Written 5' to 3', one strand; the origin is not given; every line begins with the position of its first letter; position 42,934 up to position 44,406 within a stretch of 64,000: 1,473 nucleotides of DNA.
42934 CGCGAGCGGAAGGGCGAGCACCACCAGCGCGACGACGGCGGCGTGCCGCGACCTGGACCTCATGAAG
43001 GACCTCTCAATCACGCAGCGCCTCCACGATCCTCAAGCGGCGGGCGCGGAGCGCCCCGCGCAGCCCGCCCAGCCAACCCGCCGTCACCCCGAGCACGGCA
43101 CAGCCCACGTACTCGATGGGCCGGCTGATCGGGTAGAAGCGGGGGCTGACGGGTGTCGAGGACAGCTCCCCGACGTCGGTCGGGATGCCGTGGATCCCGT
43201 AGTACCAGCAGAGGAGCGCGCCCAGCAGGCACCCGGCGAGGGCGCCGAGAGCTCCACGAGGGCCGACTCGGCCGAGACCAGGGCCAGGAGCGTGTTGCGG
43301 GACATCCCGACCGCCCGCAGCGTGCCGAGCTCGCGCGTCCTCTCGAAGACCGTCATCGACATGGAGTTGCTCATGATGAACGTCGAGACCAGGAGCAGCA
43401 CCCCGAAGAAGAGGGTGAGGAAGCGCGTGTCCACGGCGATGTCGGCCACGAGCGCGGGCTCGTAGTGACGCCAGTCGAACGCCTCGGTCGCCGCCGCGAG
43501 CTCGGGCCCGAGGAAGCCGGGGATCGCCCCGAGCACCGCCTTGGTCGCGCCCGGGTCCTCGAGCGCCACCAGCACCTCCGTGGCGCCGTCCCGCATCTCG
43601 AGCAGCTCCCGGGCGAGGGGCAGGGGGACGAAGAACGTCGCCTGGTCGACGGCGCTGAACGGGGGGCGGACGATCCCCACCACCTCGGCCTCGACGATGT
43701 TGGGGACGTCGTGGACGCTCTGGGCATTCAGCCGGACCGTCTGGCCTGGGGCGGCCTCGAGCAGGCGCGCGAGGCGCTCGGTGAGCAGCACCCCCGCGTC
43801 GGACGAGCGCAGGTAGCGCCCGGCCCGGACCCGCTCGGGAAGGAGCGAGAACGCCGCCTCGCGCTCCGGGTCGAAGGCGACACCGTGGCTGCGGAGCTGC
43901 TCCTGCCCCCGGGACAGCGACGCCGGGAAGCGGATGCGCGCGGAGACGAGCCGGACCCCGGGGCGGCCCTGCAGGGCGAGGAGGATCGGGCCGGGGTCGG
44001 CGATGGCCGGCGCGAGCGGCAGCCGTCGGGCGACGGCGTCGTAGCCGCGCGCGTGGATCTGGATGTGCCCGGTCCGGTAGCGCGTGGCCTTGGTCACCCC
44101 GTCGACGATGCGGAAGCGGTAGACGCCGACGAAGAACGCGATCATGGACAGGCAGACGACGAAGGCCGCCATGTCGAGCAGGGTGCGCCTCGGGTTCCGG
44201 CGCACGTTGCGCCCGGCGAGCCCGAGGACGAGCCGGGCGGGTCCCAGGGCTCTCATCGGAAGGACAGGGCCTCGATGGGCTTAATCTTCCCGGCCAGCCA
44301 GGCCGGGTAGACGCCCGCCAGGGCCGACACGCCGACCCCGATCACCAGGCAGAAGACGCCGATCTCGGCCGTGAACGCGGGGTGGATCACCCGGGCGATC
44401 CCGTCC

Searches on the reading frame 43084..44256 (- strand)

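Call 45: search_protein_families(library=pfam, proteins=[window:43084-44256:-], max_evalue=0.001)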
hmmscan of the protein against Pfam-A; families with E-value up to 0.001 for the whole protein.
window:43084-44256:- (390 aa): 2 families
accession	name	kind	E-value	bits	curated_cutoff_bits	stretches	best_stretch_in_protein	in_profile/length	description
PF12704.14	MacB_PCD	-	1.2e-11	45.8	27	1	35-245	15-204/207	MacB-like periplasmic core domain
PF02687.27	FtsX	-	9.8e-10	39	25.5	1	282-334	2-54/120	FtsX-like permease C-terminal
